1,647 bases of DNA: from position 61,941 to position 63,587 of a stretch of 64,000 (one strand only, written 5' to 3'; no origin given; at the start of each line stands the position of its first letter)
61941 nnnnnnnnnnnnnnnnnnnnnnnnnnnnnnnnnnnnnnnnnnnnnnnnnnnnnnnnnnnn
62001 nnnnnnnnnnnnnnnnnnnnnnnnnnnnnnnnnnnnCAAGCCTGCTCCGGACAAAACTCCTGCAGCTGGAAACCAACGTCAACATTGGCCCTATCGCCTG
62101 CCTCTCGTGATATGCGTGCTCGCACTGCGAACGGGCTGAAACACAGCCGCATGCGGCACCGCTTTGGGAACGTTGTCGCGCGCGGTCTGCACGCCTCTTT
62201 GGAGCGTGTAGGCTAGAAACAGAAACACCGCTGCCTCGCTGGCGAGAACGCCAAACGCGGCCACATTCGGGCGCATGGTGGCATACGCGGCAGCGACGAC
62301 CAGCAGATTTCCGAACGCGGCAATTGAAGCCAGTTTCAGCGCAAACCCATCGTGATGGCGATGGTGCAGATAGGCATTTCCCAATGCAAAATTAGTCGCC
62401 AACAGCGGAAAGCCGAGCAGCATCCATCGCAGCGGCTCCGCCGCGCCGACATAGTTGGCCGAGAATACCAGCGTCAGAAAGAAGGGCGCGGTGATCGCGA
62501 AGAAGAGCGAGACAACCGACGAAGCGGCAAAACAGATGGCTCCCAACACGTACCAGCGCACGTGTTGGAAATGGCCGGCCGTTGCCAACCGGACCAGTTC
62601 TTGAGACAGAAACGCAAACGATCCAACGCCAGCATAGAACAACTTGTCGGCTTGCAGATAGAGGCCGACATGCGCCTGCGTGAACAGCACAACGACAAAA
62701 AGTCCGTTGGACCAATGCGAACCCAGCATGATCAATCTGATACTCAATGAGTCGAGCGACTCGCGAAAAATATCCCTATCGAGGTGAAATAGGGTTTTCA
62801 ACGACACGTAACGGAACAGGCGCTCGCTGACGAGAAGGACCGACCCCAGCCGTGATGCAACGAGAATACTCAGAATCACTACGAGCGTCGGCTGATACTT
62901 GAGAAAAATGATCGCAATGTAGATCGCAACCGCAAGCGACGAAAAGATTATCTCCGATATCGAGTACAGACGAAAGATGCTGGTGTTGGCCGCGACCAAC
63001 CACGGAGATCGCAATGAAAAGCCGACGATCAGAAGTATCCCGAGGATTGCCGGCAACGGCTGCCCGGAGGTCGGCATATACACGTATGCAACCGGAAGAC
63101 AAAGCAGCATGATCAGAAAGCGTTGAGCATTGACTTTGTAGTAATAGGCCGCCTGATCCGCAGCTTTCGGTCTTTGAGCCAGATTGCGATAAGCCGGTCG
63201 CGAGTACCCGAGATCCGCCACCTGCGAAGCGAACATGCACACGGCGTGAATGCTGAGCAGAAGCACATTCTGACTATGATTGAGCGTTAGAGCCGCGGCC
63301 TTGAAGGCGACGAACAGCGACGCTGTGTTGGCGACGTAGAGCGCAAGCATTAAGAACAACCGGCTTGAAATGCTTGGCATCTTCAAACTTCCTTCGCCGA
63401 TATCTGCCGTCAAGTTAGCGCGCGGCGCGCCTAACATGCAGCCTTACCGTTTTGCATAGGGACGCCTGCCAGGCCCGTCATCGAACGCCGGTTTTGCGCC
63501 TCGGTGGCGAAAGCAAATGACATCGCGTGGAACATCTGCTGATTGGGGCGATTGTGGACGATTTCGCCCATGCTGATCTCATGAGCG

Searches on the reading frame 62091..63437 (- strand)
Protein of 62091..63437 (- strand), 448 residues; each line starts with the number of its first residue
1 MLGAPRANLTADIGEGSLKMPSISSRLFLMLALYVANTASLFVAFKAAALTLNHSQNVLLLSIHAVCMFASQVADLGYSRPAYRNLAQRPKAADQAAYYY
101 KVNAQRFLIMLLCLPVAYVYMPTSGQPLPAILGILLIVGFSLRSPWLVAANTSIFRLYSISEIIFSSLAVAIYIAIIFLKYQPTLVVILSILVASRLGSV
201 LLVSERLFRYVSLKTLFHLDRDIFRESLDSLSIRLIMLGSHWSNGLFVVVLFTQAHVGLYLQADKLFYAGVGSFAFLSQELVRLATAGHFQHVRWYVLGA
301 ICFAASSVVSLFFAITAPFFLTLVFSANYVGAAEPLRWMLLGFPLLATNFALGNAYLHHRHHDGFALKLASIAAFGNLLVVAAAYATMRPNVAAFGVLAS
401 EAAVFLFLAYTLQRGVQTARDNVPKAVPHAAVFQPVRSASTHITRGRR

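Call 9: search_protein_families(library=pfam, proteins=[window:62091-63437:-], max_evalue=0.001)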
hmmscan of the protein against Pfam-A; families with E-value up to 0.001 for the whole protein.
window:62091-63437:- (448 aa): 0 families

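Call 32: search_protein_families(library=pfam, proteins=[window:62091-63437:-], max_evalue=0.01)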
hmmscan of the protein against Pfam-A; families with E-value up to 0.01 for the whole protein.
window:62091-63437:- (448 aa): 0 families

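Call 36: search_protein_families(library=ncbifam, proteins=[window:62091-63437:-], max_evalue=0.001)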
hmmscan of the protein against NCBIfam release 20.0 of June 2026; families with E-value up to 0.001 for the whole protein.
window:62091-63437:- (448 aa): 0 families

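Call 63: find_encoding_contigs(protein=window:62091-63437:-, flank=10000, max_places=3)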
Protein window:62091-63437:- (448 aa): no gene with exactly this product is on record in the collection.

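Call 65: find_encoding_contigs(protein=window:62091-63380:-, flank=10000, max_places=3)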
Protein window:62091-63380:- (429 aa): 1 contig read that carries it; 1 place shown.
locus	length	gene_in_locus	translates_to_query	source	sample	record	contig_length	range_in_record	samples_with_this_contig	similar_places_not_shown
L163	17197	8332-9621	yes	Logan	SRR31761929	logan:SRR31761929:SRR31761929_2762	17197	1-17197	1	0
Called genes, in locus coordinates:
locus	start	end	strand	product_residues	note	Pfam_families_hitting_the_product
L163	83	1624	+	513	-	PF00501:AMP-binding, PF13193:AMP-binding_C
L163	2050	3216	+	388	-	PF09314:DUF1972 (faint), PF13439:Glyco_transf_4, PF13579:Glyco_trans_4_4, PF20706:GT4-conflict, PF00534:Glycos_transf_1, PF13692:Glyco_trans_1_4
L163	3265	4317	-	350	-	PF00535:Glycos_transf_2, PF13641:Glyco_tranf_2_3 (weak)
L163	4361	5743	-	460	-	PF13439:Glyco_transf_4, PF13579:Glyco_trans_4_4, PF20706:GT4-conflict (weak), PF00534:Glycos_transf_1, PF13692:Glyco_trans_1_4, PF13524:Glyco_trans_1_2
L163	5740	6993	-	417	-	-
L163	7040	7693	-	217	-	-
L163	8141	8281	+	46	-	-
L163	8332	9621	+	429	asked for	-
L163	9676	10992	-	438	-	PF16254:DUF4910, PF09940:DUF2172, PF16221:HTH_47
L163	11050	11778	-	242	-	PF00106:adh_short, PF08659:KR, PF01370:Epimerase (weak), PF13561:adh_short_C2, PF08643:DUF1776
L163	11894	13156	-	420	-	PF08421:Methyltransf_13, PF13489:Methyltransf_23, PF08242:Methyltransf_12 (weak), PF08484:Methyltransf_14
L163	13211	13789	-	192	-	PF00908:dTDP_sugar_isom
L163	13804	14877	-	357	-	PF01073:3Beta_HSD, PF01370:Epimerase, PF04321:RmlD_sub_bind (weak), PF16363:GDP_Man_Dehyd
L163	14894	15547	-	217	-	PF02585:PIG-L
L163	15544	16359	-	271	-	PF00483:NTP_transferase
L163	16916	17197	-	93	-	?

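Call 69: search_protein_families(library=pfam, proteins=[L163:7040-7693:-, L163:5740-6993:-, L163:4361-5743:-, L163:3265-4317:-, L163:2050-3216:+], max_evalue=0.01)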
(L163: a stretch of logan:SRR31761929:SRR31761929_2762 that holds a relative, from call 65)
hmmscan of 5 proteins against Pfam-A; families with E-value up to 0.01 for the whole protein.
L163:7040-7693:- (217 aa): 3 families
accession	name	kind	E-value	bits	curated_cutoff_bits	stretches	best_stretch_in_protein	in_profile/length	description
PF08241.18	Methyltransf_11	-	0.00024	22.1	21.2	1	72-126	36-88/95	Methyltransferase domain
PF13489.12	Methyltransf_23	-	0.00059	20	27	1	20-134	10-120/164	Methyltransferase domain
PF13649.12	Methyltransf_25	-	0.00087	20.4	27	1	76-126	46-94/97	Methyltransferase domain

L163:5740-6993:- (417 aa): 1 family
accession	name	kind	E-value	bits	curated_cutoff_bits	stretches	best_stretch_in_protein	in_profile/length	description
PF04932.20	Wzy_C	-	0.0003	21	31.7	1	191-348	5-148/149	O-Antigen ligase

L163:4361-5743:- (460 aa): 8 families
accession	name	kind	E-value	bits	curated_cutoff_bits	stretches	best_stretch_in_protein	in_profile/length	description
PF00534.26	Glycos_transf_1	-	1.7e-35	122.5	26.4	1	266-419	9-171/172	Glycosyl transferases group 1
PF13692.12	Glyco_trans_1_4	-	1.5e-31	110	27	1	276-406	5-142/142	Glycosyl transferases group 1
PF13439.12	Glyco_transf_4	-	7.1e-20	72.2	28.5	1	58-264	2-170/170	Glycosyltransferase Family 4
PF13579.12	Glyco_trans_4_4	-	9.7e-13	49.2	29.7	1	59-259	2-158/158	Glycosyl transferase 4-like domain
PF13524.12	Glyco_trans_1_2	-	4.1e-08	33.7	25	1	292-430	7-138/144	Glycosyl transferase-like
PF20706.3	GT4-conflict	-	1.7e-06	27.7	26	1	249-382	170-323/385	Family 4 Glycosyltransferase in conflict systems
PF13477.12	Glyco_trans_4_2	-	0.00017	22.2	23.4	1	116-169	58-107/139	Glycosyl transferase 4-like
PF08323.17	Glyco_transf_5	-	0.0044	17.2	22.7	1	88-171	93-170/239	Starch synthase catalytic domain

L163:3265-4317:- (350 aa): 3 families
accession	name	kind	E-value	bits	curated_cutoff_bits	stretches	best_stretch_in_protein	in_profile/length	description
PF00535.33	Glycos_transf_2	-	1.1e-24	87.7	23.3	1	17-118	1-104/168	Glycosyl transferase family 2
PF13641.12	Glyco_tranf_2_3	-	1e-07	32.6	27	1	16-134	3-127/230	Glycosyltransferase like family 2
PF10111.15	Glyco_tranf_2_2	-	0.00094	19.2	27.3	1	40-135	24-129/276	Glycosyltransferase like family 2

L163:2050-3216:+ (388 aa): 6 families
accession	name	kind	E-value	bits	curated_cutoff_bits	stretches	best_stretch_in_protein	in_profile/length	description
PF00534.26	Glycos_transf_1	-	8.7e-28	97.4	26.4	1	194-331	14-155/172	Glycosyl transferases group 1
PF13692.12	Glyco_trans_1_4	-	9.1e-23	81.5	27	1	196-331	2-139/142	Glycosyl transferases group 1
PF13439.12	Glyco_transf_4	-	3e-20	73.4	28.5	1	19-175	2-166/170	Glycosyltransferase Family 4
PF13579.12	Glyco_trans_4_4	-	5.7e-17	62.9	29.7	1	19-174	1-158/158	Glycosyl transferase 4-like domain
PF20706.3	GT4-conflict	-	1e-09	38.4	26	1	193-301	195-312/385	Family 4 Glycosyltransferase in conflict systems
PF09314.17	DUF1972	-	1.3e-07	31.8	25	1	109-167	118-176/186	Domain of unknown function (DUF1972)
